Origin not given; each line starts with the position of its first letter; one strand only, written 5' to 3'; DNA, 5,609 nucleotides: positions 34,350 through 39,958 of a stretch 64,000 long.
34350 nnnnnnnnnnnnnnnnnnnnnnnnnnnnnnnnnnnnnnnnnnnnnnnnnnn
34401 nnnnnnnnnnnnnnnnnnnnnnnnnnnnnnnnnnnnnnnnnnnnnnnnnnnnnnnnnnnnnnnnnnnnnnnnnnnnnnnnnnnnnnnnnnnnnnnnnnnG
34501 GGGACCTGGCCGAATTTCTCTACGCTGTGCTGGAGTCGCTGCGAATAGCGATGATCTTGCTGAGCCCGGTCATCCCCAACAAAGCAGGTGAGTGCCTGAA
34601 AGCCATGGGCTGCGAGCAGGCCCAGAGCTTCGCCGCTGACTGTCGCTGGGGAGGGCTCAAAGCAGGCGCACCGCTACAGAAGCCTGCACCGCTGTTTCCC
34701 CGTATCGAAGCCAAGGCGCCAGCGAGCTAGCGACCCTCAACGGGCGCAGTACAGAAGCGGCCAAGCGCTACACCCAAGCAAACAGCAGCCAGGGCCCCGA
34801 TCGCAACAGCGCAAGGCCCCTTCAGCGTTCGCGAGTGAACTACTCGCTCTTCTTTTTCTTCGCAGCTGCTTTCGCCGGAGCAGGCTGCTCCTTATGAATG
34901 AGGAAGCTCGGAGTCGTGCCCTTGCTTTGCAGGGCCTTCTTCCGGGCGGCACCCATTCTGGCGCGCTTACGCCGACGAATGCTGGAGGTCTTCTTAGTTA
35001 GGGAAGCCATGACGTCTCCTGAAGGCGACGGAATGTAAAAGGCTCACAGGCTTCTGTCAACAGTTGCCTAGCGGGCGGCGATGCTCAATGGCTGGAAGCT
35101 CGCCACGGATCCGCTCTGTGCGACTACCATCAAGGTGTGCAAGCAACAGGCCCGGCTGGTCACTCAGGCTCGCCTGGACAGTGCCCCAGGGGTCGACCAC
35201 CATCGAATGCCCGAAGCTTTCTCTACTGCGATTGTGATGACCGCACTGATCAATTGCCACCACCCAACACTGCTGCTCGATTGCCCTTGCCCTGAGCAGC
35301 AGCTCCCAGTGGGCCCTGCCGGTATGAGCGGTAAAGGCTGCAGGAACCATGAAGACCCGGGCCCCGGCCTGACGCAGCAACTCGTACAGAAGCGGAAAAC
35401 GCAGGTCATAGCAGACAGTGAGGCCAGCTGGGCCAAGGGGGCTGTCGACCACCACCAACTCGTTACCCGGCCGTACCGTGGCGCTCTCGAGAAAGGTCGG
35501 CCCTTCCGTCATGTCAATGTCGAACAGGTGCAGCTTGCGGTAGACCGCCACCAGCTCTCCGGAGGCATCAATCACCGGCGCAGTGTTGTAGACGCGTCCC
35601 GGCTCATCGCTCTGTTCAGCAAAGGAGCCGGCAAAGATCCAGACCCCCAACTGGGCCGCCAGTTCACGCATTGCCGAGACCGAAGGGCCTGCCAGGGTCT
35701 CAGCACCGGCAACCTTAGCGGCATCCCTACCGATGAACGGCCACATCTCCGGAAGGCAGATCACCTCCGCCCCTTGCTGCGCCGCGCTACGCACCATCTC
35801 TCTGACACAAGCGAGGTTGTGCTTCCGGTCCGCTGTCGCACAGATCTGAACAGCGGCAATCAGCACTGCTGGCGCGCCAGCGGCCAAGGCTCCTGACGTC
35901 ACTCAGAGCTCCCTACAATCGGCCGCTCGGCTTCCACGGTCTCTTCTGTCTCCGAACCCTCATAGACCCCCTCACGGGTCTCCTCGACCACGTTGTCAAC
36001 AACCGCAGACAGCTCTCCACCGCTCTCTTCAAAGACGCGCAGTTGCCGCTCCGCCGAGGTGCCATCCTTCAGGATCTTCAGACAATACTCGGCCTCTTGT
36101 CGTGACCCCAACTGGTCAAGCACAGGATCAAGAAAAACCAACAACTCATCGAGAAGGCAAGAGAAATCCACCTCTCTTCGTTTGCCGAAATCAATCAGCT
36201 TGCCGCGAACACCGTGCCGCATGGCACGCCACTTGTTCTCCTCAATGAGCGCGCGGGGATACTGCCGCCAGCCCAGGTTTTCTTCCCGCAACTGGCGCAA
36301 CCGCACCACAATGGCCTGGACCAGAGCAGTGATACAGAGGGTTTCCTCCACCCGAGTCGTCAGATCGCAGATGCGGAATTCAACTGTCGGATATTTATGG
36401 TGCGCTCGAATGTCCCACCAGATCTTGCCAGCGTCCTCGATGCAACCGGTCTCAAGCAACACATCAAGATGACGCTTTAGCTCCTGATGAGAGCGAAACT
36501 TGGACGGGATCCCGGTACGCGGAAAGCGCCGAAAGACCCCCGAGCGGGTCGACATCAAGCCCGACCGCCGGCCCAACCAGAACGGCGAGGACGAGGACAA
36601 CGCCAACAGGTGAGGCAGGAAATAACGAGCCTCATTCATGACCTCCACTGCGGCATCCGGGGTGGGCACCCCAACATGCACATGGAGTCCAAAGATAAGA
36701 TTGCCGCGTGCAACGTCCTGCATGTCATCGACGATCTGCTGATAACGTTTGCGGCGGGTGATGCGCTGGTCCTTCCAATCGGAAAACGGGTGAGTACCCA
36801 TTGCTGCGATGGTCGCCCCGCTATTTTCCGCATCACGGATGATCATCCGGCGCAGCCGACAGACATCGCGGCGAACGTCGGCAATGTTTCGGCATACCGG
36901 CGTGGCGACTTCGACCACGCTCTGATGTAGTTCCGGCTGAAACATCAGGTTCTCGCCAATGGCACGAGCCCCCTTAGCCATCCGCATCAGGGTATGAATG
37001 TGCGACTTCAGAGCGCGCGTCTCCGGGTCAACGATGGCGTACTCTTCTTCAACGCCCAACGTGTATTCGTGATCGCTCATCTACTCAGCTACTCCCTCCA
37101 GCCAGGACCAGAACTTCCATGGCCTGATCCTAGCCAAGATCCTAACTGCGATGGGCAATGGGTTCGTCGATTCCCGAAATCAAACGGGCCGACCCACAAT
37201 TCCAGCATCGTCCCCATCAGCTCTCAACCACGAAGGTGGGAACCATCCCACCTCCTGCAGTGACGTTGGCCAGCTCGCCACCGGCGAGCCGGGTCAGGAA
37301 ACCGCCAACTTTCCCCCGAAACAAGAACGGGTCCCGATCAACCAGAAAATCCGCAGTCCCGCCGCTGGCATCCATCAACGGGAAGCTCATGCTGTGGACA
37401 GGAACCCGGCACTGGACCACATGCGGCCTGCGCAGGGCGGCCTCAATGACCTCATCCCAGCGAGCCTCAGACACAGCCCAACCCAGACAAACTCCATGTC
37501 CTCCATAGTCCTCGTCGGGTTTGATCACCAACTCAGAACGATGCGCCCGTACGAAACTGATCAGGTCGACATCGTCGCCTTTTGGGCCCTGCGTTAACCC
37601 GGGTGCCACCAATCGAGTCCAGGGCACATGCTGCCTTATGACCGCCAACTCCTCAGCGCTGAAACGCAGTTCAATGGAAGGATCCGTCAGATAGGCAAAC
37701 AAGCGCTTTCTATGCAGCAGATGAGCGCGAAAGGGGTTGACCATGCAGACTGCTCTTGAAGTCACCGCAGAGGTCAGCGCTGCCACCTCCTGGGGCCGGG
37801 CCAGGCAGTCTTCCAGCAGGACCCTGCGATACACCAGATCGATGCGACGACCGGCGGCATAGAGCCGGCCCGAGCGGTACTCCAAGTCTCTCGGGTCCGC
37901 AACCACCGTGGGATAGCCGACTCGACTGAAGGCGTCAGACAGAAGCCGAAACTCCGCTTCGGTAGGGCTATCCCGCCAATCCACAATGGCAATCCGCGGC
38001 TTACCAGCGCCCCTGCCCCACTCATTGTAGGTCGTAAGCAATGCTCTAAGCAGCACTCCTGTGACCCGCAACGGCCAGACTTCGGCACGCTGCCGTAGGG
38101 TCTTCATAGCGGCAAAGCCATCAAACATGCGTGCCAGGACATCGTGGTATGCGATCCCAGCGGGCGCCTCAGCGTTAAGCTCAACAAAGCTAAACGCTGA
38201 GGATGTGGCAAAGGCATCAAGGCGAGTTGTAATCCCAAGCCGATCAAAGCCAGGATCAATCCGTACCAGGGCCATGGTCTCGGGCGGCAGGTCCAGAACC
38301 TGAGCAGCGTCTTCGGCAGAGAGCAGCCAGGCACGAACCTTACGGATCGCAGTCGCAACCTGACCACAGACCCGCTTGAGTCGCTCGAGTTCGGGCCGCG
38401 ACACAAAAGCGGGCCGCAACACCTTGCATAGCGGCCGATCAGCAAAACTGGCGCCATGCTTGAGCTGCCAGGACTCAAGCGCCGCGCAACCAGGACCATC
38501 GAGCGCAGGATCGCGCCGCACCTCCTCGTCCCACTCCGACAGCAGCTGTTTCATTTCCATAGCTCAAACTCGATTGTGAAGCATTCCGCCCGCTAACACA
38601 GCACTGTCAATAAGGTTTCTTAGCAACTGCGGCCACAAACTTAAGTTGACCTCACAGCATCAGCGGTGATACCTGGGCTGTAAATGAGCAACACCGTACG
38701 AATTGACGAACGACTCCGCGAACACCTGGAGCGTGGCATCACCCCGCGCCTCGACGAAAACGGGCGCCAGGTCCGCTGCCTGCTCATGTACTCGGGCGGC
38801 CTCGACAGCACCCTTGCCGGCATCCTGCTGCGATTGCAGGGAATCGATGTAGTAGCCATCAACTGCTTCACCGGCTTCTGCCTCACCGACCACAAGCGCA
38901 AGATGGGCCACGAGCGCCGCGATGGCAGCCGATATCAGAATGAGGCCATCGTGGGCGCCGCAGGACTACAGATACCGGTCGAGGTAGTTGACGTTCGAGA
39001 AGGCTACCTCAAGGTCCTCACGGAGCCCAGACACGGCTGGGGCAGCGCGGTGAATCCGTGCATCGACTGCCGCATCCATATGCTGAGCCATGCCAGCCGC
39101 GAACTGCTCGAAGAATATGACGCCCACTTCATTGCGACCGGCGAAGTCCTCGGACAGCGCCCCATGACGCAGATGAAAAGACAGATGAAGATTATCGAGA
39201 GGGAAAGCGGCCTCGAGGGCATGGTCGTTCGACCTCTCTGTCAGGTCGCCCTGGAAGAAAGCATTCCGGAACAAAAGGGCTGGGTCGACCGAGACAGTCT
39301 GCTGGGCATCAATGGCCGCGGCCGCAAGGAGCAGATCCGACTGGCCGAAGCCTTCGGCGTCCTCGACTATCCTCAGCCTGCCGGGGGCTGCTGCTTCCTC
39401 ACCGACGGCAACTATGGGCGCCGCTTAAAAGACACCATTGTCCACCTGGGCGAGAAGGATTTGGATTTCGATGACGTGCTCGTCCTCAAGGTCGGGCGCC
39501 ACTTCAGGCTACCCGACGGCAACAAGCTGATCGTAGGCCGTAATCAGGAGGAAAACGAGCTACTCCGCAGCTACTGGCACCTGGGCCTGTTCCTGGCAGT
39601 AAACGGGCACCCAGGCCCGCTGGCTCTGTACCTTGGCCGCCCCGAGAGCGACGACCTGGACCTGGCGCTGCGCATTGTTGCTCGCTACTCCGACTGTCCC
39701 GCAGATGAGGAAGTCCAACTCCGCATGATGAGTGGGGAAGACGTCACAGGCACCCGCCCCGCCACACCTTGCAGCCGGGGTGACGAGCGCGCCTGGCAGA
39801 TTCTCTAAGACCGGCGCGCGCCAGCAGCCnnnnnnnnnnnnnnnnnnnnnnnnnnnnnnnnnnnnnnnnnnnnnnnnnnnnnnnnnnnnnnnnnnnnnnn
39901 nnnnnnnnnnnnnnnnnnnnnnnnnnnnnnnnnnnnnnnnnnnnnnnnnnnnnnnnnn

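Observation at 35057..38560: Circularly permuted ATP-grasp + GCS2 + Nit1: candidate non-canonical glutathione-like synthesis and repair unit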

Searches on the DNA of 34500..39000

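Call 73: search_rna_families(source=window, start=34500, end=39000, threshold=evalue, max_evalue=1)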
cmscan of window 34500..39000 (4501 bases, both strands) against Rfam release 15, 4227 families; matches with E-value up to 1: 0.
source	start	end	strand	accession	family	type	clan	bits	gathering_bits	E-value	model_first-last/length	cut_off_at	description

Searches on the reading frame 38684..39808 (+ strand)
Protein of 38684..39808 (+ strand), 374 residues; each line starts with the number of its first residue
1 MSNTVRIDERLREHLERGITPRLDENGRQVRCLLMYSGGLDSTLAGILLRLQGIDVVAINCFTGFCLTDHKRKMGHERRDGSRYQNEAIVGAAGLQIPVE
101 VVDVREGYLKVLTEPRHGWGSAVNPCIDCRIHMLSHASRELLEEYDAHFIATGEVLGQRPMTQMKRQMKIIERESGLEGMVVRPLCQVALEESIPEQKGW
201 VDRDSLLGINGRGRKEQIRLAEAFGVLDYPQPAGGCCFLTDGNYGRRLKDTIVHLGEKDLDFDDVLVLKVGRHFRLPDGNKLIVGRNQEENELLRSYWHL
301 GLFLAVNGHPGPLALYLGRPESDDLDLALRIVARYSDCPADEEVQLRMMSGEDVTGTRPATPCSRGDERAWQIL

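Call 14: search_protein_families(library=pfam, proteins=[window:38684-39808:+], max_evalue=0.001)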
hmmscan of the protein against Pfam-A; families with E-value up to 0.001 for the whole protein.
window:38684-39808:+ (374 aa): 3 families
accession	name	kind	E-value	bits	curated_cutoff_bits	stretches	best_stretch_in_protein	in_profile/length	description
PF18297.6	NFACT-R_2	-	5.3e-20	71.9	26.9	1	271-355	1-86/104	NFACT protein RNA binding domain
PF03054.22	tRNA_Me_trans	-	1e-06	29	20.6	1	34-155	5-127/202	tRNA methyl transferase HUP domain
PF02568.20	ThiI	-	2.2e-05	24.6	20.5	1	29-188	3-147/197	Thiamine biosynthesis protein (ThiI)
